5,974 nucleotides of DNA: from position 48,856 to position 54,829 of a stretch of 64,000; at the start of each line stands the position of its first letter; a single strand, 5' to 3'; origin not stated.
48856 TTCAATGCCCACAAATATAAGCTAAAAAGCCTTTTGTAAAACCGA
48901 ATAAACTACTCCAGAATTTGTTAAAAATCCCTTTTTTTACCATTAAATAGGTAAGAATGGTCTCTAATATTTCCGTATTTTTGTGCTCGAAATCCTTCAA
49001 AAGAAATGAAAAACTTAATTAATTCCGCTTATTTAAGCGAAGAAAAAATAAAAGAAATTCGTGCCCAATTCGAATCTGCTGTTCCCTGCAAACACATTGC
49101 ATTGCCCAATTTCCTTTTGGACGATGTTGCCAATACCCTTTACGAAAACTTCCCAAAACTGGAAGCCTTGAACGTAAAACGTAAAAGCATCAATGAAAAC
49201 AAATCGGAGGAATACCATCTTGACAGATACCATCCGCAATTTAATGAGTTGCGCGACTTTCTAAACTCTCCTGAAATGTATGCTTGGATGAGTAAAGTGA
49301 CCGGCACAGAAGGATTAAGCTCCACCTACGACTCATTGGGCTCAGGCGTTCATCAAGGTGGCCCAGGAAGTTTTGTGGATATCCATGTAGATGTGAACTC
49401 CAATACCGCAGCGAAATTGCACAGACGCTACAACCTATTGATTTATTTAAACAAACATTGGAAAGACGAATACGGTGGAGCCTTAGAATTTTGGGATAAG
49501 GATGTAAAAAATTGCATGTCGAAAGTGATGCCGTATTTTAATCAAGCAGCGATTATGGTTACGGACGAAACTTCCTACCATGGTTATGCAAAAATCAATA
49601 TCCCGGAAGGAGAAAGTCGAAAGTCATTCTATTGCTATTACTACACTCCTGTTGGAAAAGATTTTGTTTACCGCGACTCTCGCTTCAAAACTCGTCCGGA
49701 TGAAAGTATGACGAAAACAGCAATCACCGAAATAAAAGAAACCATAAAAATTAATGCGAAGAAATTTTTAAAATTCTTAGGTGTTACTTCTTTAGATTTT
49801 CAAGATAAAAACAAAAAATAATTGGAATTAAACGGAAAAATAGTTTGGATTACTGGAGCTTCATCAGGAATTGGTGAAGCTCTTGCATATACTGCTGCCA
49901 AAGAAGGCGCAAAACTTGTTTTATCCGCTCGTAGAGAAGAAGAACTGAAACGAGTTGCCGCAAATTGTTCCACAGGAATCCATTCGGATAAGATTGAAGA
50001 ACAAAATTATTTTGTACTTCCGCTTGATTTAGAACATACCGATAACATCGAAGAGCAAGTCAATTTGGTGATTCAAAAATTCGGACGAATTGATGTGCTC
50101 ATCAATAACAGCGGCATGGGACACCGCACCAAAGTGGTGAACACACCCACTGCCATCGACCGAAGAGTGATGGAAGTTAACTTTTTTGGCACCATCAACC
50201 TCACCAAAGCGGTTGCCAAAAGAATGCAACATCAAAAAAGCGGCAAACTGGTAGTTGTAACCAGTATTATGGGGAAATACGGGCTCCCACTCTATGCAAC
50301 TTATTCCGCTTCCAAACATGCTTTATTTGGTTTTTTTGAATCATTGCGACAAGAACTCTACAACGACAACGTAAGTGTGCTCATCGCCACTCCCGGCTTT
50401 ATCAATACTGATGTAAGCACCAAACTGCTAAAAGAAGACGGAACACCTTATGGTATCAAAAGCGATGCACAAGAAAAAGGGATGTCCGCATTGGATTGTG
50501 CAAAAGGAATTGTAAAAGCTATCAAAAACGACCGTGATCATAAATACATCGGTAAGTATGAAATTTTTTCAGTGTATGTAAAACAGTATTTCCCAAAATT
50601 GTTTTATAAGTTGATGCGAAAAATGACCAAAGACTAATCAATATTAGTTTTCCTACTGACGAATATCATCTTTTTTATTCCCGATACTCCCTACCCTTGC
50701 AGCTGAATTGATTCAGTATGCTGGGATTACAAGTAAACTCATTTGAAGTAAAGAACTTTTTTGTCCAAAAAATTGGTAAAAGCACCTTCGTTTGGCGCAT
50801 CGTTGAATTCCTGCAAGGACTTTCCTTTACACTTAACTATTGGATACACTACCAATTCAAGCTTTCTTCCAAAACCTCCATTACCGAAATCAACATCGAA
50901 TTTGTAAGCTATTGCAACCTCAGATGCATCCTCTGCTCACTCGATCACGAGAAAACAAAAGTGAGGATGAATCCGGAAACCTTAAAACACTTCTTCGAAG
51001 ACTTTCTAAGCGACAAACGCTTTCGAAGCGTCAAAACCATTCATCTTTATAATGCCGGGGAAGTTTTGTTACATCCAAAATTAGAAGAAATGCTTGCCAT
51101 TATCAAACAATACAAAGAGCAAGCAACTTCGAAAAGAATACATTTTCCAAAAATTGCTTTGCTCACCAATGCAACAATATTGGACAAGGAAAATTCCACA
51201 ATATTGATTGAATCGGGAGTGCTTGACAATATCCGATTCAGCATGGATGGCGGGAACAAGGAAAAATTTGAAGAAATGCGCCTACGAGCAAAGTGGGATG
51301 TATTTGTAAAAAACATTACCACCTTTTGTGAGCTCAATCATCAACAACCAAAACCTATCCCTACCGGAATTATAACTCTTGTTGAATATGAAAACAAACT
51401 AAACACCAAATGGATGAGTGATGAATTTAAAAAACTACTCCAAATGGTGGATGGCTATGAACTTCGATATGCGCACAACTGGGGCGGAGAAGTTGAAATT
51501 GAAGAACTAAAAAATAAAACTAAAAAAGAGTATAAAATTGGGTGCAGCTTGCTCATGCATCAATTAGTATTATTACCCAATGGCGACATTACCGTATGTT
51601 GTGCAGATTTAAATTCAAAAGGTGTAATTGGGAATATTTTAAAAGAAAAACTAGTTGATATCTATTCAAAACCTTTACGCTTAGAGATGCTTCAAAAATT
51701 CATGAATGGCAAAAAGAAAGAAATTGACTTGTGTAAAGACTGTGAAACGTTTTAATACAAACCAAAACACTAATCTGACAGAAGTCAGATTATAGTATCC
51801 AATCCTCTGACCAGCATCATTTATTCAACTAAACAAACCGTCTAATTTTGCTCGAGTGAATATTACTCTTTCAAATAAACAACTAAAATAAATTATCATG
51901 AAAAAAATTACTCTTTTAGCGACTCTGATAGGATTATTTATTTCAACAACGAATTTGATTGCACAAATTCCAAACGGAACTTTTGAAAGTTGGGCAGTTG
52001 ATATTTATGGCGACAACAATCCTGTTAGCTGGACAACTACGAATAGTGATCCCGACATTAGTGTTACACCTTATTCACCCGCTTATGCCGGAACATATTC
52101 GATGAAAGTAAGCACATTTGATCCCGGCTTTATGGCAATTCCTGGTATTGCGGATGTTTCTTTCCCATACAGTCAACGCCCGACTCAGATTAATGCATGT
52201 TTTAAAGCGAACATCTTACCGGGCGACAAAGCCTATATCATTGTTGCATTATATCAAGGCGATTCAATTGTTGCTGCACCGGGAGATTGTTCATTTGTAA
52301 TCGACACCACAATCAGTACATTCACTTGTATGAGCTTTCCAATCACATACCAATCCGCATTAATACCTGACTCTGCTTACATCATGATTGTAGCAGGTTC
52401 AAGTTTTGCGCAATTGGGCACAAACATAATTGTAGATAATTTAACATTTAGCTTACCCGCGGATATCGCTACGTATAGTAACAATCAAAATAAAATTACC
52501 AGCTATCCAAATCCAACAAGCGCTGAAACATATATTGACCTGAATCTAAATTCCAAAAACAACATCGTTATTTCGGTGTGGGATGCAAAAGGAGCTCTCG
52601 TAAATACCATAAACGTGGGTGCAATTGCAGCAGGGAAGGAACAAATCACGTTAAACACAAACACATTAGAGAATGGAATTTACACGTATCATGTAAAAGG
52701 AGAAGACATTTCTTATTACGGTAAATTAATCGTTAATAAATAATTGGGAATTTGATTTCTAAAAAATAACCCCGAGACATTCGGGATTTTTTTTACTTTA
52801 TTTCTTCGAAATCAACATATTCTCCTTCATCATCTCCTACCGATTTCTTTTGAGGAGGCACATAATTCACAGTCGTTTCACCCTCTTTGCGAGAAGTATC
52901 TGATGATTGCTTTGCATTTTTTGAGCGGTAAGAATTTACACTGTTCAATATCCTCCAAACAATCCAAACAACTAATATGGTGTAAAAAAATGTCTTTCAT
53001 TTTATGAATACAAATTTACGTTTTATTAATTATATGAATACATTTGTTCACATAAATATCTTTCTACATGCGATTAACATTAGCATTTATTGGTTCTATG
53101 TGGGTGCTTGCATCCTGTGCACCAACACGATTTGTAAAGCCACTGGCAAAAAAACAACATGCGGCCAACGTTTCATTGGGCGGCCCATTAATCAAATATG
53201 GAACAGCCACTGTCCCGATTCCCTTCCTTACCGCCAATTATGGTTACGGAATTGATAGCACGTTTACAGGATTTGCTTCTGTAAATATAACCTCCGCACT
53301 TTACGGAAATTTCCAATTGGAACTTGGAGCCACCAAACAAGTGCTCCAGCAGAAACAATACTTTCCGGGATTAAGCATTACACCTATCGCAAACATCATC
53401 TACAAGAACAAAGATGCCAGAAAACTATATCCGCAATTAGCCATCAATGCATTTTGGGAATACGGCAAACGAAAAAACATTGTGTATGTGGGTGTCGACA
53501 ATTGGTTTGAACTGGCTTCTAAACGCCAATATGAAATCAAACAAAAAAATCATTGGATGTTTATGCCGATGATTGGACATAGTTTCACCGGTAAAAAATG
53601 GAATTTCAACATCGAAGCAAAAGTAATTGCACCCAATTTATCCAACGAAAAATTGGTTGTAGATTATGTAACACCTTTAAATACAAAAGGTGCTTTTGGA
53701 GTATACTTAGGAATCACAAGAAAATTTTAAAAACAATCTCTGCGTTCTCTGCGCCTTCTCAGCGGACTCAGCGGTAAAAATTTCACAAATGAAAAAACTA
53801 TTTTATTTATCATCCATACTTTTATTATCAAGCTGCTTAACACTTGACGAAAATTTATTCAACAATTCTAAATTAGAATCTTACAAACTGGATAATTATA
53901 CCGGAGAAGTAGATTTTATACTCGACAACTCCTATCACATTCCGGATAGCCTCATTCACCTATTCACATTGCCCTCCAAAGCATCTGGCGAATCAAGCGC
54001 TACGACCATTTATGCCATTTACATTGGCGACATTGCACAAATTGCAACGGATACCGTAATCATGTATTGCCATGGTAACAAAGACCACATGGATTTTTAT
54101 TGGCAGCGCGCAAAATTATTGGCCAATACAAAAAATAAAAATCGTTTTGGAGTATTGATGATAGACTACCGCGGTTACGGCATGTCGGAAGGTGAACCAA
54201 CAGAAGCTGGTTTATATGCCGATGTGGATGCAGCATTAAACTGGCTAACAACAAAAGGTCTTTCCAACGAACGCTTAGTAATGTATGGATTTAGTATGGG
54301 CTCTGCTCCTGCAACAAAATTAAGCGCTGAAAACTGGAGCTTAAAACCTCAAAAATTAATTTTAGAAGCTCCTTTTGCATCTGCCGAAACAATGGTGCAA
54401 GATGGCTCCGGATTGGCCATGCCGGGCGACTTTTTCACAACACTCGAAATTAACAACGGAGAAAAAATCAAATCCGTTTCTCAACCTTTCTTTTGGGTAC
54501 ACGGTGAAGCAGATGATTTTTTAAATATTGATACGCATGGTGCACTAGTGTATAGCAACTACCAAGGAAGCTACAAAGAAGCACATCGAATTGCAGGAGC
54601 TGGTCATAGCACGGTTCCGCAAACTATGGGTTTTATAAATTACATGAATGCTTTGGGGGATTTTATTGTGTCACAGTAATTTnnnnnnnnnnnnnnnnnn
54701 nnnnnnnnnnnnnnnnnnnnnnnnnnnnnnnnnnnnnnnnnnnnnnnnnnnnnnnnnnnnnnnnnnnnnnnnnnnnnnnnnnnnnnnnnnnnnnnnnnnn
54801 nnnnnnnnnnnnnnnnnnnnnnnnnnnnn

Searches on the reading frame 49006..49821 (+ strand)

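Call 53: search_protein_families(library=pfam, proteins=[window:49006-49821:+], max_evalue=0.1)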
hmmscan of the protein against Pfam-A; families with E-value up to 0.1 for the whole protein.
window:49006-49821:+ (271 aa): 3 families
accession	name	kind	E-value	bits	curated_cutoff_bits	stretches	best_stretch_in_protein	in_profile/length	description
PF13640.12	2OG-FeII_Oxy_3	-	4.3e-15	56.9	27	1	115-213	3-98/98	2OG-Fe(II) oxygenase superfamily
PF13661.12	2OG-FeII_Oxy_4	-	3.5e-09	37.5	27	1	121-207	9-92/98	2OG-Fe(II) oxygenase superfamily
PF10637.15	Ofd1_CTDD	-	7.4e-06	26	27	1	3-51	8-53/255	Oxoglutarate and iron-dependent oxygenase degradation C-term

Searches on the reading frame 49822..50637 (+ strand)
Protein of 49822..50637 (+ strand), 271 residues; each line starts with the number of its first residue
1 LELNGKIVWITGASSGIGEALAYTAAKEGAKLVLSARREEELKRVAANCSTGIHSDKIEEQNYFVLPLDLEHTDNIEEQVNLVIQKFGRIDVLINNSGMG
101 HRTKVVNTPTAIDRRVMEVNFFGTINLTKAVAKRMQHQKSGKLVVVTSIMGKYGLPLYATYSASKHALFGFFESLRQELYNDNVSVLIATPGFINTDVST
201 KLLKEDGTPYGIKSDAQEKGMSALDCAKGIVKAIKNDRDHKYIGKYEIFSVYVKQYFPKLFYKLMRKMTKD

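Call 77: search_protein_families(library=pfam, proteins=[window:49822-50637:+], max_evalue=0.001)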
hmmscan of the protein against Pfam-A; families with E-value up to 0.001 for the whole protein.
window:49822-50637:+ (271 aa): 3 families
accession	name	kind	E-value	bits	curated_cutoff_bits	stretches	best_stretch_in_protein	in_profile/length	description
PF00106.31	adh_short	-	2.2e-51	174.6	26.6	1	6-204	1-192/195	short chain dehydrogenase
PF13561.12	adh_short_C2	-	1.1e-33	117.3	27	1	12-206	1-188/236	Enoyl-(Acyl carrier protein) reductase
PF08659.16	KR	-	3.1e-10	40.7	22.6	1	8-178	3-166/180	KR domain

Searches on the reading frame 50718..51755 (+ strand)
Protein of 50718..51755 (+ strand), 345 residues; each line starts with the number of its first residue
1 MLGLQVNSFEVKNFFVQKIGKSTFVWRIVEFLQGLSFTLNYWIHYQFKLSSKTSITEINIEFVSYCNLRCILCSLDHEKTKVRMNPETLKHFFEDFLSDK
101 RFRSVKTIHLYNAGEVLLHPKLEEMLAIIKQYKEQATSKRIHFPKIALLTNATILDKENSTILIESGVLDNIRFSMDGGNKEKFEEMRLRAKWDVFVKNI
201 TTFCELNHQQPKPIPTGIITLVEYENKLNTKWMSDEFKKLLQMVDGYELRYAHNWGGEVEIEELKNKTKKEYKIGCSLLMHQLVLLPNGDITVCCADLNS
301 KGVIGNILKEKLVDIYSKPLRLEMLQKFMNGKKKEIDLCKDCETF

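Call 8: search_protein_families(library=pfam, proteins=[window:50718-51755:+], max_evalue=0.001)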
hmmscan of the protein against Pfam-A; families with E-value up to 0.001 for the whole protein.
window:50718-51755:+ (345 aa): 2 families
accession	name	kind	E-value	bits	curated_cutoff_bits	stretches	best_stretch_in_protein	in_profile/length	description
PF04055.27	Radical_SAM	-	7.2e-11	43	29.5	1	60-207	1-140/166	Radical SAM superfamily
PF13186.11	SPASM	-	2.1e-10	41.1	21.5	1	276-343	1-67/67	Iron-sulfur cluster-binding domain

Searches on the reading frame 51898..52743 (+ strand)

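Call 53: search_protein_families(library=pfam, proteins=[window:51898-52743:+], max_evalue=0.1)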
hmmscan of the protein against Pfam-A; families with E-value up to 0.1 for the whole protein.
window:51898-52743:+ (281 aa): 3 families
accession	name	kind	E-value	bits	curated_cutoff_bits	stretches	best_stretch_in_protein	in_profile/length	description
PF18962.6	Por_Secre_tail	-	1.7e-10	41.5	27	1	203-279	2-75/75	Secretion system C-terminal sorting domain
PF13860.13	FlgD_ig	-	1.2e-06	28.8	27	1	214-269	15-76/79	FlgD Ig-like domain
PF19077.6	Big_13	-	0.0035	18.2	27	0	186-271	9-86/102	Bacterial Ig-like domain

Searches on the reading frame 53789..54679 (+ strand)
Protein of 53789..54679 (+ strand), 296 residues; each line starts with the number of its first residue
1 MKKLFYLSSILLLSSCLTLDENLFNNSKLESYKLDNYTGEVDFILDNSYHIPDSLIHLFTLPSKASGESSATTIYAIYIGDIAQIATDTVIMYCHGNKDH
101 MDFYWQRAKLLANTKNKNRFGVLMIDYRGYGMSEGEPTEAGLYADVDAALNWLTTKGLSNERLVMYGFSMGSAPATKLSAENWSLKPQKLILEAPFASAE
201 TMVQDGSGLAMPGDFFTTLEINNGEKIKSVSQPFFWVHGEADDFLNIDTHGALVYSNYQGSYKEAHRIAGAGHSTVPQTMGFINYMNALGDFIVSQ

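Call 53: search_protein_families(library=pfam, proteins=[window:53789-54679:+], max_evalue=0.1)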
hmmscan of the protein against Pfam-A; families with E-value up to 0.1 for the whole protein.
window:53789-54679:+ (296 aa): 8 families
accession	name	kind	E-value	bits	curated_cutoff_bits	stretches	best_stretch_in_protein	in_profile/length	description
PF12146.15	Hydrolase_4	-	1.1e-15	58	27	1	88-231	4-149/239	Serine aminopeptidase, S33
PF00561.26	Abhydrolase_1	-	1e-12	48.7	25.8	1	90-195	2-102/245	alpha/beta hydrolase fold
PF12697.13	Abhydrolase_6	-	9.9e-07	30.1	26.3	1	104-202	13-94/217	Alpha/beta hydrolase family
PF02129.25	Peptidase_S15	-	8.7e-05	22.8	23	1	120-175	52-109/262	X-Pro dipeptidyl-peptidase (S15 family)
PF02230.22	Abhydrolase_2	-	0.00016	22.1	23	0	229-283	154-209/217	Phospholipase/Carboxylesterase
PF16929.11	Asp2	-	0.00068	19.3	28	1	142-222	335-408/504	Accessory Sec system GspB-transporter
PF20434.5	BD-FAE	-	0.016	15.2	26.8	0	111-173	39-101/215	BD-FAE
PF01738.24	DLH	-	0.019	15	21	0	138-182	73-118/217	Dienelactone hydrolase family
